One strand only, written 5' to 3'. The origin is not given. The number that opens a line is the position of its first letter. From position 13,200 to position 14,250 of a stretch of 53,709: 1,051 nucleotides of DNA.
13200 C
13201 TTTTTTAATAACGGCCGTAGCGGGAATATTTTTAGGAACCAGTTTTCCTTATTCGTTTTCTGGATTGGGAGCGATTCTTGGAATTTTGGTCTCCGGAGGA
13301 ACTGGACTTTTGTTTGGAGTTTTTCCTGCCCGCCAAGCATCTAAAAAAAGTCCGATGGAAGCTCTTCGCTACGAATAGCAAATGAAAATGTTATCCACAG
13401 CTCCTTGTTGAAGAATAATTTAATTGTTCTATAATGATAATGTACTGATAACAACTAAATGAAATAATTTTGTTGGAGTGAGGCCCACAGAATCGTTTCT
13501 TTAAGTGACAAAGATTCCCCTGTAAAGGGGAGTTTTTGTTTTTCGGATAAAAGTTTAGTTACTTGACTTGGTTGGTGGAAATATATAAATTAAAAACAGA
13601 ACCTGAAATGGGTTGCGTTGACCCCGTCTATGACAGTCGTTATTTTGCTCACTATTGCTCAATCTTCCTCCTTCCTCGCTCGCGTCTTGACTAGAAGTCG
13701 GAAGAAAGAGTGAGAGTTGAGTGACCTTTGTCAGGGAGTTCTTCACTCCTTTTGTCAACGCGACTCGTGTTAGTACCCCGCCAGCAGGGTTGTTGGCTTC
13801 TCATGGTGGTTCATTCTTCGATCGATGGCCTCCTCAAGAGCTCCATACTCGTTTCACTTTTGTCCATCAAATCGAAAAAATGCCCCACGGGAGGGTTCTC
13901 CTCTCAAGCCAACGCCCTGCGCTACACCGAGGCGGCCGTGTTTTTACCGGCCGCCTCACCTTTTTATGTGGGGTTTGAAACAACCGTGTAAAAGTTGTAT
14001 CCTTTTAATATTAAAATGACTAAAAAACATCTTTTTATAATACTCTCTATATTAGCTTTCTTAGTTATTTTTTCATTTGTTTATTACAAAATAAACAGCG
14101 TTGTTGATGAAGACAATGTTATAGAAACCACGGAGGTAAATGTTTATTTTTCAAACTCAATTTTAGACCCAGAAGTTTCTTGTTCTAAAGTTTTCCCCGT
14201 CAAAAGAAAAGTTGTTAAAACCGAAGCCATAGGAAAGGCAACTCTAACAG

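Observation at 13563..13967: Unclassified GC-rich structured RNA of about 370 nt with its own promoter and terminator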

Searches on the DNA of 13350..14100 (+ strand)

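Call 4: search_rna_families(source=window, start=13350, end=14100, threshold=evalue, max_evalue=10, show_alignments=4)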
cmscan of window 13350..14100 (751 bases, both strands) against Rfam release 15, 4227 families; matches with E-value up to 10: 15.
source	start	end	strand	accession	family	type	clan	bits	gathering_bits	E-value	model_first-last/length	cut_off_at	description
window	13497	13556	+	RF02445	SpR14_sRNA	Gene; sRNA;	-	21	50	3.5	1-80/80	no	Streptococcus sRNA SpR14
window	13492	13555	+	RF03354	mir-459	Gene; miRNA;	-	20.9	62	0.063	1-81/81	no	mir-459 microRNA precursor family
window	13402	13492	+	RF01588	snoR13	Gene; snRNA; snoRNA; CD-box;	-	20.8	60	2.3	1-105/105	no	small nucleolar RNA snoR13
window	13919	14039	+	RF03155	TD-1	Cis-reg;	CL00124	20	64.5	0.99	1-120/120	no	TD-1 RNA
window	13410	13537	+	RF02747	FtrA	Gene; sRNA;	-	19.3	134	4.4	1-111/111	no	Francisella sRNA A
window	13907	13937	-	RF02939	COG2908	Cis-reg;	-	19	58.7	0.031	1-45/45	no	COG2908 RNA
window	13486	13646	+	RF01770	rimP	Cis-reg; leader;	-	18.6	47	2.6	1-102/102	no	Gammaprotebacteria rimP leader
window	13826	13911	-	RF00606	SNORD93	Gene; snRNA; snoRNA; CD-box;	-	18.1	60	2.1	1-74/74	no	Small nucleolar RNA SNORD93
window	13652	13758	-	RF01208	snoR99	Gene; snRNA; snoRNA; HACA-box;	-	17.7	41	5.3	1-106/106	no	Small nucleolar RNA snoR99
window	13439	13542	+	RF01859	Phe_leader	Cis-reg; leader;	-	16.9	55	5.4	1-125/125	no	Phenylalanine leader peptide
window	13902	13981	+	RF01323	CRISPR-DR10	Gene; CRISPR;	-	16.6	39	1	1-37/37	no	CRISPR RNA direct repeat element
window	13468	13545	+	RF01772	rnk_pseudo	Cis-reg; leader;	-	16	55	6.2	1-108/108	no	Pseudomonas rnk leader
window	13652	13718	-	RF00778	MIR473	Gene; miRNA;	-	15.5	52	2.9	1-84/84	no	MIR473 microRNA precursor family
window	13379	13450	+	RF01561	DdR11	Gene; snRNA; snoRNA; CD-box;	-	15.5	65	3.3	1-76/76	no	Dictyostelium snoRNA DdR11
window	13496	13540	+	RF00125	IS128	Gene; sRNA;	-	13.2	80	5.7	153-198/209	no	IS128 RNA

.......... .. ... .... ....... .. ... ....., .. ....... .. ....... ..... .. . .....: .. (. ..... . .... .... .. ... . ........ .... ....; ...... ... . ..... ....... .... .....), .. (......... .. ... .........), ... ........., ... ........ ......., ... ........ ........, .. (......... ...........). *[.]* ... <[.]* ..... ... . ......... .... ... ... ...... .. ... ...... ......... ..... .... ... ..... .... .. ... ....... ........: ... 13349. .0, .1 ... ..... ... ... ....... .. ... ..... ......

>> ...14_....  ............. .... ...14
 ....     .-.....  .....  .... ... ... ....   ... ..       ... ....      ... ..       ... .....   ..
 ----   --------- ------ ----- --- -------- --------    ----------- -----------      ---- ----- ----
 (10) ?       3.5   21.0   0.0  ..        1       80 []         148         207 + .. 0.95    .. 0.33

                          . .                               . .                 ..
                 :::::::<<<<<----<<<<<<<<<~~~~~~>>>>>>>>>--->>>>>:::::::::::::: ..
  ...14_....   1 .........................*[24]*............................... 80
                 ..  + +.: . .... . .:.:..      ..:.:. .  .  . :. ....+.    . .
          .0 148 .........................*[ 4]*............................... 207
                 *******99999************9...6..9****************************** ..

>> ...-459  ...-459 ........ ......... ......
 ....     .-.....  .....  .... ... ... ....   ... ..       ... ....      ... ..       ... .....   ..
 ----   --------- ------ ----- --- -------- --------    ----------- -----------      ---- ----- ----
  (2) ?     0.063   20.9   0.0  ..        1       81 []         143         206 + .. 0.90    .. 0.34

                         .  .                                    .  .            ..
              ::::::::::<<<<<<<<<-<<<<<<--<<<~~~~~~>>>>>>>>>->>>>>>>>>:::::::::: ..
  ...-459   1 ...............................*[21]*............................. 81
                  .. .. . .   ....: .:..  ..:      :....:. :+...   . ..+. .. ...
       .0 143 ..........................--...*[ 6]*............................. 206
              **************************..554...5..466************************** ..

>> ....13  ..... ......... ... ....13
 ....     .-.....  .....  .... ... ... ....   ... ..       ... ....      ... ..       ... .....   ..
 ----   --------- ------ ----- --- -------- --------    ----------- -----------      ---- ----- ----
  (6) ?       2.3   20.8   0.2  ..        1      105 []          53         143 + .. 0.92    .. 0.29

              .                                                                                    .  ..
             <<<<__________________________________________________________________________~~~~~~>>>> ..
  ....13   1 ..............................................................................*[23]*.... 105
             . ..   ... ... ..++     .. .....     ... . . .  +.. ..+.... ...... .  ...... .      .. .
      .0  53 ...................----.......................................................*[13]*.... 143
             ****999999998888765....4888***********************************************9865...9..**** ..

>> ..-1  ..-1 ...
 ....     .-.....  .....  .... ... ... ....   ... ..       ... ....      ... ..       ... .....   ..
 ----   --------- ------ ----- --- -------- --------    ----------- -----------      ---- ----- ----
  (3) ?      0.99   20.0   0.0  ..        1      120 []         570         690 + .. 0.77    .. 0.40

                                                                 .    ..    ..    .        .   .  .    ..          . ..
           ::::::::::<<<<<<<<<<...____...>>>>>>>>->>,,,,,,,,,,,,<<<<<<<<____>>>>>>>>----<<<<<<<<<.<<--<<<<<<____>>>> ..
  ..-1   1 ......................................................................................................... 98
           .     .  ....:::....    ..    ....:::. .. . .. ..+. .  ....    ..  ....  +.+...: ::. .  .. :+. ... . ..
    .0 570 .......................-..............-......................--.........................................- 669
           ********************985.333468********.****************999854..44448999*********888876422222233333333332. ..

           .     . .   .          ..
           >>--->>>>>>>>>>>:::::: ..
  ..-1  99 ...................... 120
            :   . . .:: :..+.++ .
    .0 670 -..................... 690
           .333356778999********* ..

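Call 29: search_dna_similar(query=window:13560-13975:+, collection=phages, mode=distant, max_evalue=0.01)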
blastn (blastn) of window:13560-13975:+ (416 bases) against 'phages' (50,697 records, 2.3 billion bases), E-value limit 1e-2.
No match.

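Call 30: search_dna_similar(query=window:13560-13975:+, collection=plasmids, mode=distant, max_evalue=0.01)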
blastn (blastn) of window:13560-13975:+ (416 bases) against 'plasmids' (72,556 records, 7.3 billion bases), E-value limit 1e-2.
No match.
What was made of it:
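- Tried and rejected: Phage and plasmid BLAST in distant mode: no match (calls 29, 30).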

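Call 57: build_rna_model(alignment_id=A4, structure=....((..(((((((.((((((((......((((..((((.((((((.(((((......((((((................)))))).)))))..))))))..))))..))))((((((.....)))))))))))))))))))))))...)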
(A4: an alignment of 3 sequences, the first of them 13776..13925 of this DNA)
Model R1 built from alignment A4 (3 sequences, 150 columns); structure: as given.
model positions 150; base pairs 48; branch points 1; effective number of sequences 0.64; information 0.591 bits per position. Calibrated on 0.2 Mb of random sequence (short: E-values are rough).
structure used (alignment columns):
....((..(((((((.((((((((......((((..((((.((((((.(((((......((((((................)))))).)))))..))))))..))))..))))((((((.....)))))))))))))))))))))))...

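Call 58: build_rna_model(alignment_id=A3, structure=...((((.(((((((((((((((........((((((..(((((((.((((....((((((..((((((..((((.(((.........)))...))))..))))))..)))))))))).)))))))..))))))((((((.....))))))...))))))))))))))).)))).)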
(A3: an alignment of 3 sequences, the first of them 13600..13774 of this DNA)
Model R2 built from alignment A3 (3 sequences, 175 columns); structure: as given.
model positions 175; base pairs 61; branch points 1; effective number of sequences 0.67; information 0.591 bits per position. Calibrated on 0.2 Mb of random sequence (short: E-values are rough).
structure used (alignment columns):
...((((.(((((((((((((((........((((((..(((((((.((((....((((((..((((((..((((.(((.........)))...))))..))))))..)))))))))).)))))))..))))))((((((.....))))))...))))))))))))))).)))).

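Call 59: search_with_rna_model(model_id=R1, sources=[window, L005, L006, L007, L008, L009, L010, L011, L012, L013, L014, L015, L016, L017, L018, L019, L020, L021, L022, L023, L024, L025, L026, L027, L028, L029, L030, L031, L032, L033, L034, L035, L036, L037, L038, L039, L040, L041, L042, L043, L044, L045, L046, L047, L048, L049, L050, L051, L052, L053, L054, L055, L056, L057, L058, L059, L060, L061, L062, L063, L064, L065, L066, L067, L068, L069, L070, L071, L072, L073, L074, L075, L076, L077, L078, L079, L080, L081, L082, L083, L084, L085, L086, L087, L088, L089, L115, L116, L117, L118, L119, L120, L121], max_evalue=10)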
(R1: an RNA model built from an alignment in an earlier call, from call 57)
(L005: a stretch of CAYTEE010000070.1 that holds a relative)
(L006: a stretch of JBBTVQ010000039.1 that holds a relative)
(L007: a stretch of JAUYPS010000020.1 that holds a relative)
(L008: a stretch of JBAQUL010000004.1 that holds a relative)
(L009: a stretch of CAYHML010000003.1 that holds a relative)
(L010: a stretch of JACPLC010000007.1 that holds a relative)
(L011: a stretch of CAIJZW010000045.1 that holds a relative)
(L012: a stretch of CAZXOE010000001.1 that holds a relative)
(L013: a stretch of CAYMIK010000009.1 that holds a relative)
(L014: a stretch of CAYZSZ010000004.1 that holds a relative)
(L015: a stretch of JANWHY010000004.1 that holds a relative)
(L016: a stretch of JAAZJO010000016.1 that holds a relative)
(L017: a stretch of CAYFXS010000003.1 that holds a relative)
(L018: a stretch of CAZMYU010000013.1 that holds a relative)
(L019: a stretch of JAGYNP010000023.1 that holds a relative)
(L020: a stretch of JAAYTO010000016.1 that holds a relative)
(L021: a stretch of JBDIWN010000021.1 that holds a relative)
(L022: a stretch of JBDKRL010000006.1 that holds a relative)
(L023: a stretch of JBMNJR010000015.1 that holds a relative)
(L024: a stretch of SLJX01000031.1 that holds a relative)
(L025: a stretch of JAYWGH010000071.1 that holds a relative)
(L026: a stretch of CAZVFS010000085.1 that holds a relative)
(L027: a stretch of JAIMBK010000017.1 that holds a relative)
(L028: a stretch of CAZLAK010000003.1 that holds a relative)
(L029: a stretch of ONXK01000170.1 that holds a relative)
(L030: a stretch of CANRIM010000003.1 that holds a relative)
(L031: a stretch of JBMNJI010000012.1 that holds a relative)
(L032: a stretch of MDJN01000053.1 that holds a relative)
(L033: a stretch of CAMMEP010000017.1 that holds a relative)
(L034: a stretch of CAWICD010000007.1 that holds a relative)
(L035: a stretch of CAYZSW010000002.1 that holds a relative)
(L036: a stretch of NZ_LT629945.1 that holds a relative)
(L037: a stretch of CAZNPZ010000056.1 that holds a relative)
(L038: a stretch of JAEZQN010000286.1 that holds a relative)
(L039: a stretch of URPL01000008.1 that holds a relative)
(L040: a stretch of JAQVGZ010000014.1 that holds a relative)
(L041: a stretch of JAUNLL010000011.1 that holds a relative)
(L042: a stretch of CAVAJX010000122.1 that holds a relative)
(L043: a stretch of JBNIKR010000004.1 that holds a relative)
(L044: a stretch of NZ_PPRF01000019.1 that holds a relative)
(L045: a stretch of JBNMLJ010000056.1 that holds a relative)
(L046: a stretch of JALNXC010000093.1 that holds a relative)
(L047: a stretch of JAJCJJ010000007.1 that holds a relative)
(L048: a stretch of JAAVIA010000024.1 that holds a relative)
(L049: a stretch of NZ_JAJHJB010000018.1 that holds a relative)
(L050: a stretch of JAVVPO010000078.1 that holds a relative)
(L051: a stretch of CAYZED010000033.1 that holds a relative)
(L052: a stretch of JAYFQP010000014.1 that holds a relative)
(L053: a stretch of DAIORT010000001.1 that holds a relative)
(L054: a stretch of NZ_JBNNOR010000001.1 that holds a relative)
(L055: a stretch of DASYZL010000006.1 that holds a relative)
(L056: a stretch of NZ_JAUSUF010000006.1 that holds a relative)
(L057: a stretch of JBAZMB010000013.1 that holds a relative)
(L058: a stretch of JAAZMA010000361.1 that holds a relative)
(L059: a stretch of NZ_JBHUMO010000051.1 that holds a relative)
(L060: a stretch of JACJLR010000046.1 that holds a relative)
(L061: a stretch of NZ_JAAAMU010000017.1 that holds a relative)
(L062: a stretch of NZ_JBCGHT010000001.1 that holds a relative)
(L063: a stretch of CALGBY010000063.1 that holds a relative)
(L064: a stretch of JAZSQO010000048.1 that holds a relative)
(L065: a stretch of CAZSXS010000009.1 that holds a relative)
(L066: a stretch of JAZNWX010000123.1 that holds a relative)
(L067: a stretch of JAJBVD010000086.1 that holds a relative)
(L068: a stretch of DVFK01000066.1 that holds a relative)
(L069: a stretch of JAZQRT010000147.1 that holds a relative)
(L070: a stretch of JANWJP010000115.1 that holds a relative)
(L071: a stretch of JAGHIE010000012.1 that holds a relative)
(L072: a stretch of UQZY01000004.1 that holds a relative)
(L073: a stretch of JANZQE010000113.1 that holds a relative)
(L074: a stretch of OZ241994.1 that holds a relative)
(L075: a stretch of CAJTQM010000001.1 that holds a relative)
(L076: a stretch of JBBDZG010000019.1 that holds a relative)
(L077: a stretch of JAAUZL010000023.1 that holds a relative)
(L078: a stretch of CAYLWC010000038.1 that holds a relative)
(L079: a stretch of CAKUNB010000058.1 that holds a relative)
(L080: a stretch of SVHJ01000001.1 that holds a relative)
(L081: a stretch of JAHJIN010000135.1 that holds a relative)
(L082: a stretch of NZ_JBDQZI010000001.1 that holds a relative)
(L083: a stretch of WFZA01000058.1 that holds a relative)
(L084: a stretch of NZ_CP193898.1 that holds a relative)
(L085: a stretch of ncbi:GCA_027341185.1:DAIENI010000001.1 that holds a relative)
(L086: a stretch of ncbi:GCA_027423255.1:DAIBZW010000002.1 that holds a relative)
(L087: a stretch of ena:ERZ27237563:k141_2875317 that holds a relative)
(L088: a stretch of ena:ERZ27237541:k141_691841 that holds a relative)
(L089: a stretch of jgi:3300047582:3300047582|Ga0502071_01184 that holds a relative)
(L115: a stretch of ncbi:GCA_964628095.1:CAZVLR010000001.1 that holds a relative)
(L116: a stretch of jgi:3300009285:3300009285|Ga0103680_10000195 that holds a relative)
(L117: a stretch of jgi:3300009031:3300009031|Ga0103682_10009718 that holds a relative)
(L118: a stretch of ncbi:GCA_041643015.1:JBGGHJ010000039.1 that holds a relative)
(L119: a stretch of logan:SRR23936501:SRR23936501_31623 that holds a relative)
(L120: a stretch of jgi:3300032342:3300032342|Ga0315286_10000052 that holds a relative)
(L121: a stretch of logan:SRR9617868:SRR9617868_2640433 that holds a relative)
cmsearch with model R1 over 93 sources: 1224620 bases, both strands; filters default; matches with E-value up to 10: 1.
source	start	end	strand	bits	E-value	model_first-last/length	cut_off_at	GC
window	13776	13925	+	189.8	1.4e-38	1-150/150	no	0.54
